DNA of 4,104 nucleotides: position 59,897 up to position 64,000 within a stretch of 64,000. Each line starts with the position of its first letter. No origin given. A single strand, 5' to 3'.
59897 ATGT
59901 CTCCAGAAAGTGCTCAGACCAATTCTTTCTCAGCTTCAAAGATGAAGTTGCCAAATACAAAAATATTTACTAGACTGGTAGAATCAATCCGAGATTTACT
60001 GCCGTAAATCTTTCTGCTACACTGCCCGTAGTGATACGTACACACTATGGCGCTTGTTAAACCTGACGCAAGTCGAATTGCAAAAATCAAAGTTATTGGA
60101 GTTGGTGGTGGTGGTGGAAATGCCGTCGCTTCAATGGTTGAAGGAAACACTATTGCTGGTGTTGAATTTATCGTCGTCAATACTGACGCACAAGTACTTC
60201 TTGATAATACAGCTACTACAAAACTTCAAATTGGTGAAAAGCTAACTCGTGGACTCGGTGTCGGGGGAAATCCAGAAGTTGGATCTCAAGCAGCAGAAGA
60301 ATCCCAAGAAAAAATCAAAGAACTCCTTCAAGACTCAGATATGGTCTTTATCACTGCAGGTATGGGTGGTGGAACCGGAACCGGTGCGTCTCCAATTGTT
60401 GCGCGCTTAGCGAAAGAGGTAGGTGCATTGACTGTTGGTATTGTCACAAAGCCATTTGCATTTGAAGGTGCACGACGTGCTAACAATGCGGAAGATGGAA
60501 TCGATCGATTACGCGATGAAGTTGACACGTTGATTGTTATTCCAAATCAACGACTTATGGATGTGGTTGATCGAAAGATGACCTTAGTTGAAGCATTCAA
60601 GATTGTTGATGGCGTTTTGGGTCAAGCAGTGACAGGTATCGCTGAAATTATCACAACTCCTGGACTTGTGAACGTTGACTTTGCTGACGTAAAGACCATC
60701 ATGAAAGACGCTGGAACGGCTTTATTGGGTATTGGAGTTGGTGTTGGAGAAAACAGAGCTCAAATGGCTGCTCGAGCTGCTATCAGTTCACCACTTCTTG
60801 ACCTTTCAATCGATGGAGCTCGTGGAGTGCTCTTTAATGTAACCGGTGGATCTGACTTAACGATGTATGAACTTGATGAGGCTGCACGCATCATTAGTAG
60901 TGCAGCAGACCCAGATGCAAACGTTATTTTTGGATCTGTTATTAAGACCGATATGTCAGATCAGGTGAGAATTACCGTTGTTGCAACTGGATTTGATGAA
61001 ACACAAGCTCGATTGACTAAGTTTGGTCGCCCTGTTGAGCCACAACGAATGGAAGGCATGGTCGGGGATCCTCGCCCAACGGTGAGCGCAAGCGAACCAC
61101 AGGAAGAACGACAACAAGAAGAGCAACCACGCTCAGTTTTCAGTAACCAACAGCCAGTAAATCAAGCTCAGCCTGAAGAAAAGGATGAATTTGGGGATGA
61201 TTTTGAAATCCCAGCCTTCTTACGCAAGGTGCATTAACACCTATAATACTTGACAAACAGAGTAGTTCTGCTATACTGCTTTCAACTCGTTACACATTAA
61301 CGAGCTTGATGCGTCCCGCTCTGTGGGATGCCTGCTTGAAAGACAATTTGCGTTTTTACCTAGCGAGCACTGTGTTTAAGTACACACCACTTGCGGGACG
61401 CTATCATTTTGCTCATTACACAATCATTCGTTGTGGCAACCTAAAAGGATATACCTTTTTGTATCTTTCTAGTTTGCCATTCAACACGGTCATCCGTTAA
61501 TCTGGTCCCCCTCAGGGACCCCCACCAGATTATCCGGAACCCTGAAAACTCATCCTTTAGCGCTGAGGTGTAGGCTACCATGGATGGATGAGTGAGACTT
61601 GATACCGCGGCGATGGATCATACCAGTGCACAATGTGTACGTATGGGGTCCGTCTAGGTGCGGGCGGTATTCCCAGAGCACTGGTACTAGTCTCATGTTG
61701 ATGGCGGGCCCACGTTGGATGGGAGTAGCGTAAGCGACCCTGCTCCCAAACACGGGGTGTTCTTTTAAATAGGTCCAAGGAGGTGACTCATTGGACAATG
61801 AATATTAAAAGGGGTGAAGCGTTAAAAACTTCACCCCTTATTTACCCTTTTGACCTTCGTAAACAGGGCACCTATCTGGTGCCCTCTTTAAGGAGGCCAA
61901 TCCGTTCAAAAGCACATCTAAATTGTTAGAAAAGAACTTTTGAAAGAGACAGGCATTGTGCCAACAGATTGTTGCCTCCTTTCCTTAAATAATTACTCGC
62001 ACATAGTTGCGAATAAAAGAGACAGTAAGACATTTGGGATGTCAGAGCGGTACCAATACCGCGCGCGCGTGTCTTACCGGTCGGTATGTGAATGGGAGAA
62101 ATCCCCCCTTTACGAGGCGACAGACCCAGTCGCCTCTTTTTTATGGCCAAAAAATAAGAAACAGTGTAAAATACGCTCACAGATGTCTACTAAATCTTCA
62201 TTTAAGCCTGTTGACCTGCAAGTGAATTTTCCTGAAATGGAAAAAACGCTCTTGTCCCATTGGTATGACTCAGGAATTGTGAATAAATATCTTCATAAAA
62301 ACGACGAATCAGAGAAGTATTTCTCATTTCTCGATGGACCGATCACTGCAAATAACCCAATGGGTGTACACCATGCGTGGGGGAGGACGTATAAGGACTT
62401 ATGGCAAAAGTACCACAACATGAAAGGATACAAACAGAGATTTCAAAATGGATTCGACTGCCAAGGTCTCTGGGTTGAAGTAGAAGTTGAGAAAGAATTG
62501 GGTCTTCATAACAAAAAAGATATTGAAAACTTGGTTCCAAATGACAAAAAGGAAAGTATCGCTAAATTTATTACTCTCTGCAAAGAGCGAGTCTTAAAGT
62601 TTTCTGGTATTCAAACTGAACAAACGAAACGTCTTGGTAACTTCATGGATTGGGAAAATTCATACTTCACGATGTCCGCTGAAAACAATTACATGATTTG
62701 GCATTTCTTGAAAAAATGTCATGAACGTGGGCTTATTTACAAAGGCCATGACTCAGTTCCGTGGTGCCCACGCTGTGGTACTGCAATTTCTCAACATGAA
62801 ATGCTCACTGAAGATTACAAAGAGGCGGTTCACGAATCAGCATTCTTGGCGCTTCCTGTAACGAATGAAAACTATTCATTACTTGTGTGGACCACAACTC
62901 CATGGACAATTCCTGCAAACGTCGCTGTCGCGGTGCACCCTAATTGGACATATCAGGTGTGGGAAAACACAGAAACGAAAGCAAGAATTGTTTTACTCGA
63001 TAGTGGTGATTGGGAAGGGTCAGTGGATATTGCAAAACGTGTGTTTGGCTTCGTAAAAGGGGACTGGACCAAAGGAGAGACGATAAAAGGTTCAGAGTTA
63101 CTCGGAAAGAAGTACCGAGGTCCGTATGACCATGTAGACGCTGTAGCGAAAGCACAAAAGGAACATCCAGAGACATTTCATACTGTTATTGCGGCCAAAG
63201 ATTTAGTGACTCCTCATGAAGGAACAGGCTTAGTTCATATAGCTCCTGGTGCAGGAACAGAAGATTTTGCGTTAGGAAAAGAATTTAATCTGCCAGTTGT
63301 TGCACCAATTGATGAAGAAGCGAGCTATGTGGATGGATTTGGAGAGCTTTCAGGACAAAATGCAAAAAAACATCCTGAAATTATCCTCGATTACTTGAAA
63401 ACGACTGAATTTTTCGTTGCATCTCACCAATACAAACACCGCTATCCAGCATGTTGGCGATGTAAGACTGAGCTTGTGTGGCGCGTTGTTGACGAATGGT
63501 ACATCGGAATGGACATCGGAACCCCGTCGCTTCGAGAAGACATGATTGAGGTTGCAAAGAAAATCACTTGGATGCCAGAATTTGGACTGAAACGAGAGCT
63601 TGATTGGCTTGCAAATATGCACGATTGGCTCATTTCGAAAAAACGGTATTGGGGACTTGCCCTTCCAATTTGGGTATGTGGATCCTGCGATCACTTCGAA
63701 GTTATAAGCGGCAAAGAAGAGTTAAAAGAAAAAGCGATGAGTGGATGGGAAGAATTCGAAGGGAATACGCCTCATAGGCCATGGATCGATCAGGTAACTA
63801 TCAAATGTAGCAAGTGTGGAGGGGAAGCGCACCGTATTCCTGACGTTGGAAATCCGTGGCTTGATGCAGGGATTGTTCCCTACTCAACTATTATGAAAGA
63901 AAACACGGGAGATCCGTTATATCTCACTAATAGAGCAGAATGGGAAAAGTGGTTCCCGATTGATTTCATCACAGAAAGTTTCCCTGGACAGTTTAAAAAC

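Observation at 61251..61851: Candidate ~560-nt structured ncRNA between ftsZ and ileS, with GC-rich core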

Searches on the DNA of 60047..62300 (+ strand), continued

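Call 92: search_with_rna_model(model_id=R3, sources=[window, L086, L008, L174, L175, L172, L170], max_evalue=1, filters=off, show_alignments=6)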
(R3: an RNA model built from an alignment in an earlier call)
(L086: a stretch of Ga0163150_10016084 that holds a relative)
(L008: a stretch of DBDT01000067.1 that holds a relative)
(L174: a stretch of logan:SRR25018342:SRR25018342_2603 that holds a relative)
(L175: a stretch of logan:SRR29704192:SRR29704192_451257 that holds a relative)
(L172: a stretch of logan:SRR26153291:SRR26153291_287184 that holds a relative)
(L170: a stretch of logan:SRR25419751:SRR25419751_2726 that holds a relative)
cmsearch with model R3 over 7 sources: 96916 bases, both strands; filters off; matches with E-value up to 1: 12.
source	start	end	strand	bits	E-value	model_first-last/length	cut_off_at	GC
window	61846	61904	+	69.1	5.1e-18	1-60/60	no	0.53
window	61846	61904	-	35.8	6.8e-08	1-60/60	no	0.53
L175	4072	4126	+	17.1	0.033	1-60/60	no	0.36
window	28368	28413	+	14.5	0.21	1-60/60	no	0.41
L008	3137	3162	-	14.2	0.25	1-60/60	no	0.46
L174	3755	3780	-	14.2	0.25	1-60/60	no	0.46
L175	3755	3780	-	14.2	0.25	1-60/60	no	0.46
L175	4168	4196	+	14.1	0.27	16-45/60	no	0.41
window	61429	61484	+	13.9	0.3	1-60/60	no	0.36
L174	371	410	-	13.3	0.47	1-60/60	no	0.35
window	42919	42952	-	12.7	0.74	1-60/60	no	0.5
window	52399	52428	+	12.6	0.77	1-60/60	no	0.47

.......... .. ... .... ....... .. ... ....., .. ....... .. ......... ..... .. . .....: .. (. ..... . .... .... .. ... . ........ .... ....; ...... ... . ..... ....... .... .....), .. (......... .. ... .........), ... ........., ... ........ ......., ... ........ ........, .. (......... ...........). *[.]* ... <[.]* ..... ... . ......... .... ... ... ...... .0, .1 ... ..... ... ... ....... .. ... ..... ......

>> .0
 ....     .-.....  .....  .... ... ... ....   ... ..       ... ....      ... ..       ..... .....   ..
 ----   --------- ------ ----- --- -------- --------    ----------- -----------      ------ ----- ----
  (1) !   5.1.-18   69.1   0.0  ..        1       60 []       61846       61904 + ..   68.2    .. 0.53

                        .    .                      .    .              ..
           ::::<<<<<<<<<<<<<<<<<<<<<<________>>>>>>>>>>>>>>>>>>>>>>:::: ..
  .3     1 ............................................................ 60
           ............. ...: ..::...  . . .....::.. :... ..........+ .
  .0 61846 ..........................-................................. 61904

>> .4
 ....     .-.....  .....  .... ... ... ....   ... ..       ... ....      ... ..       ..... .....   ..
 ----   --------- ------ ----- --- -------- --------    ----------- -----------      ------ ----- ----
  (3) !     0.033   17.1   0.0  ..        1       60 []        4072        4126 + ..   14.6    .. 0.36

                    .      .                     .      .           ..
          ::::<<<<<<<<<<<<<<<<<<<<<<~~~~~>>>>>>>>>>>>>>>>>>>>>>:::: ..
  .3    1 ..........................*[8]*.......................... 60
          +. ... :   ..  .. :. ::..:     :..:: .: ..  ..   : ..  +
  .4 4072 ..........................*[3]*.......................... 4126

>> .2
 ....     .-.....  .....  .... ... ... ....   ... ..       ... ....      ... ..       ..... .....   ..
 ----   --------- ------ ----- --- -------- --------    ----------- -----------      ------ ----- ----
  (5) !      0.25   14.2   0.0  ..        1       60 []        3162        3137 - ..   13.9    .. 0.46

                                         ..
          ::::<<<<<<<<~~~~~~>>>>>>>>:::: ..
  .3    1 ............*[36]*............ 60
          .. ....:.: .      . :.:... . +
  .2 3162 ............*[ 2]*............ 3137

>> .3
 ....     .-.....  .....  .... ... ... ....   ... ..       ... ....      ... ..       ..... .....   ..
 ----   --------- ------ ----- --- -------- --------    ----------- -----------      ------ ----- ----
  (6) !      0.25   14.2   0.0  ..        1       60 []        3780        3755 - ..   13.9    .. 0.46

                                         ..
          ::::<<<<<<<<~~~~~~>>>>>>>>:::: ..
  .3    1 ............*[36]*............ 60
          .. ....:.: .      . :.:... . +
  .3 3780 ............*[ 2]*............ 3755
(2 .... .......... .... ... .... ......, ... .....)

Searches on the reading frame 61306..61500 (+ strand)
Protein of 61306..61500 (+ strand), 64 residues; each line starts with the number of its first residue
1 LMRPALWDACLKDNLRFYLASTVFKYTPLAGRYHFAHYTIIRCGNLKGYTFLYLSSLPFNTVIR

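Call 47: search_protein_families(library=pfam, proteins=[window:61306-61500:+], max_evalue=1)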
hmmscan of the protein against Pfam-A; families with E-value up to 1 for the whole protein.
window:61306-61500:+ (64 aa): 0 families

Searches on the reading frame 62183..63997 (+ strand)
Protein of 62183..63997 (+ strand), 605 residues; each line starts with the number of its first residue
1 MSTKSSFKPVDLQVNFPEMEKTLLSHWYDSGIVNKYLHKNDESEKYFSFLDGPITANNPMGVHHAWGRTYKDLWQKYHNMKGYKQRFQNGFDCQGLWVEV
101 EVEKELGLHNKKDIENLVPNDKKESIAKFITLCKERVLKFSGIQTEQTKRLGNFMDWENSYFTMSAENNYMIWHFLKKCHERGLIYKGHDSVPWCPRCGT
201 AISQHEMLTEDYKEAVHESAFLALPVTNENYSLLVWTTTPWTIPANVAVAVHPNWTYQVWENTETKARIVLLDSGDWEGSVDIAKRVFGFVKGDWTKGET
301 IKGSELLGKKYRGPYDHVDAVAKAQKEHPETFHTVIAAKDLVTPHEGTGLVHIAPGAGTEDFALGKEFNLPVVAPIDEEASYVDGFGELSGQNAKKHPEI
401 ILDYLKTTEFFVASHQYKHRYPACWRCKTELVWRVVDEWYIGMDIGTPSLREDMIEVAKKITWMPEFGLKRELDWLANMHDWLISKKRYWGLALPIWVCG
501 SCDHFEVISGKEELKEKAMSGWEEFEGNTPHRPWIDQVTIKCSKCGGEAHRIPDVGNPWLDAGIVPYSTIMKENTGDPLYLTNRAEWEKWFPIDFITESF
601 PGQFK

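Call 90: search_protein_families(library=ncbifam, proteins=[window:62183-63997:+], max_evalue=1e-10)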
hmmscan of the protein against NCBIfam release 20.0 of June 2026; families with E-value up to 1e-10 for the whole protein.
window:62183-63997:+ (605 aa): 12 families
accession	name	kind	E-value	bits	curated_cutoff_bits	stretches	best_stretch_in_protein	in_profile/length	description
TIGR00392.1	ileS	equivalog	5.4e-133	445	621.4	1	12-599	4-571/861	isoleucine--tRNA ligase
NF000258.1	MupB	exception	1.9e-91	307.4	1900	1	20-570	9-527/1033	mupirocin-resistant isoleucine--tRNA ligase MupB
NF000257.1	MupA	exception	4e-90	303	1900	1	22-599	11-545/1024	mupirocin-resistant isoleucine--tRNA ligase MupA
NF040702.1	ileS_w_GNAT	exception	5.8e-67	226.2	1999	2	15-267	18-275/1100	isoleucine--tRNA ligase, N-acetyltransferase domain-containing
TIGR00422.1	valS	equivalog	1e-66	225.6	612.1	2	15-254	6-233/863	valine--tRNA ligase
NF009687.0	PRK13208.1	equivalog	3e-65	220.9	738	2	11-254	7-232/801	valine--tRNA ligase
NF004349.1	PRK05729.1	equivalog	3.8e-59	200.7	704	2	17-254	7-227/860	valine--tRNA ligase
NF011492.0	PRK14900.1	equivalog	2.2e-46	158.2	1783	2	26-254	21-242/1044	valine--tRNA ligase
NF000540.1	alt_ValS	exception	6.8e-29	100.4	900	1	18-254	8-248/827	valine--tRNA ligase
NF008957.0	PRK12300.1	subfamily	4e-22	78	677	1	14-317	4-291/946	leucine--tRNA ligase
TIGR00395.1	leuS_arch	equivalog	2.8e-20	72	648.5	1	19-363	3-317/938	leucine--tRNA ligase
TIGR00396.1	leuS_bact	equivalog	4.4e-12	44.9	548.4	0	478-595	410-524/843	leucine--tRNA ligase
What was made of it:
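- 62144..62185 (+): ileS promoter (conserved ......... -10) and the ATG at 62183, with about 10 nt between them and no Shine-Dalgarno sequence. The mRNA is apparently leaderless. Call 90 identifies ileS.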
